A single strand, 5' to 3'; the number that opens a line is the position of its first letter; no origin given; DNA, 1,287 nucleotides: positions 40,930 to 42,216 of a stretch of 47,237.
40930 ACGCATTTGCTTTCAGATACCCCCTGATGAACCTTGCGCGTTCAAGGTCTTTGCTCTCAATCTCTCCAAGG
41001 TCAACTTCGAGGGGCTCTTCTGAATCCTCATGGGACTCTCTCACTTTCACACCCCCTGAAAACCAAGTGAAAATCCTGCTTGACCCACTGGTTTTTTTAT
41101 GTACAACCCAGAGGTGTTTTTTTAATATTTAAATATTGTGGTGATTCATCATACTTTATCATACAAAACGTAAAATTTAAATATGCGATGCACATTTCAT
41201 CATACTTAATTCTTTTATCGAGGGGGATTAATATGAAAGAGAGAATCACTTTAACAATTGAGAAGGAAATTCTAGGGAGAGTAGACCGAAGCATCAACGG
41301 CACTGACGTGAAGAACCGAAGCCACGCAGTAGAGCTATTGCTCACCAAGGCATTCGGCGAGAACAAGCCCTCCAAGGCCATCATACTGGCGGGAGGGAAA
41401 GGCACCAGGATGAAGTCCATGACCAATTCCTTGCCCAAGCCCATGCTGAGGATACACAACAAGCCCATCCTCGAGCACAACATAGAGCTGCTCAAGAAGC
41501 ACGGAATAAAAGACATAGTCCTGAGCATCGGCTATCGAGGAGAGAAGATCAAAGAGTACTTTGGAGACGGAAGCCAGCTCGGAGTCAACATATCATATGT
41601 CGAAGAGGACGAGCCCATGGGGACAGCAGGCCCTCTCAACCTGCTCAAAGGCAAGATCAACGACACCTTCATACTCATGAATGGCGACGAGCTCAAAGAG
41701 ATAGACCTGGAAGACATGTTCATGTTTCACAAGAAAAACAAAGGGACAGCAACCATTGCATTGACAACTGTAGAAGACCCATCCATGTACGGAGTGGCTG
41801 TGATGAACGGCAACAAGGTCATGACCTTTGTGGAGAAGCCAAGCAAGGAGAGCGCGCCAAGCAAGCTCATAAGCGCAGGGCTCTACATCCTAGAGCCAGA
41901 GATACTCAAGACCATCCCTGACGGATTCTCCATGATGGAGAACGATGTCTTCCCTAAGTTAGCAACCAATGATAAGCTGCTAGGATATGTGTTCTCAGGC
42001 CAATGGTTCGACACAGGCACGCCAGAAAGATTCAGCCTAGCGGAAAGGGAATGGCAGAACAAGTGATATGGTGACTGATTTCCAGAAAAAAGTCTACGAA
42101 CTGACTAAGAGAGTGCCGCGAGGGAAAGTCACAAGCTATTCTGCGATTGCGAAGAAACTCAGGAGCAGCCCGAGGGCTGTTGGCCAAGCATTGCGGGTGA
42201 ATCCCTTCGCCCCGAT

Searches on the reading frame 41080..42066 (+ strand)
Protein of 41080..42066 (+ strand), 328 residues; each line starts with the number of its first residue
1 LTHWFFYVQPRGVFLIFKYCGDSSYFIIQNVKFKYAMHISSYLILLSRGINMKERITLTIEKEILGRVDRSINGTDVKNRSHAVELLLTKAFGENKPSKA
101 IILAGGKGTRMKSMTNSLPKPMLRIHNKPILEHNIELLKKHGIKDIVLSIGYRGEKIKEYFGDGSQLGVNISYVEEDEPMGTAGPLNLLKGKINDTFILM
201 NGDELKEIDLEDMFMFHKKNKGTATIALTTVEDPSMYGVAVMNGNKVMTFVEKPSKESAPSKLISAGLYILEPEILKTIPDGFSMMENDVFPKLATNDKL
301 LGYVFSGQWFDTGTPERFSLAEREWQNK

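Call 64: search_protein_families(library=pfam, proteins=[window:41080-42066:+], max_evalue=0.001)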
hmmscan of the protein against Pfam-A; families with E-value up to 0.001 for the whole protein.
window:41080-42066:+ (328 aa): 3 families
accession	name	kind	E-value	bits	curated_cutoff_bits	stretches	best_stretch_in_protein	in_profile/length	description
PF00483.29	NTP_transferase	-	8.2e-47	160.3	21.2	1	99-323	1-240/245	Nucleotidyl transferase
PF12804.13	NTP_transf_3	-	6.8e-11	43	27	1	100-179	1-68/160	MobA-like NTP transferase domain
PF01128.25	IspD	-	0.00048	20.4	27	1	100-150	3-51/221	2-C-methyl-D-erythritol 4-phosphate cytidylyltransferase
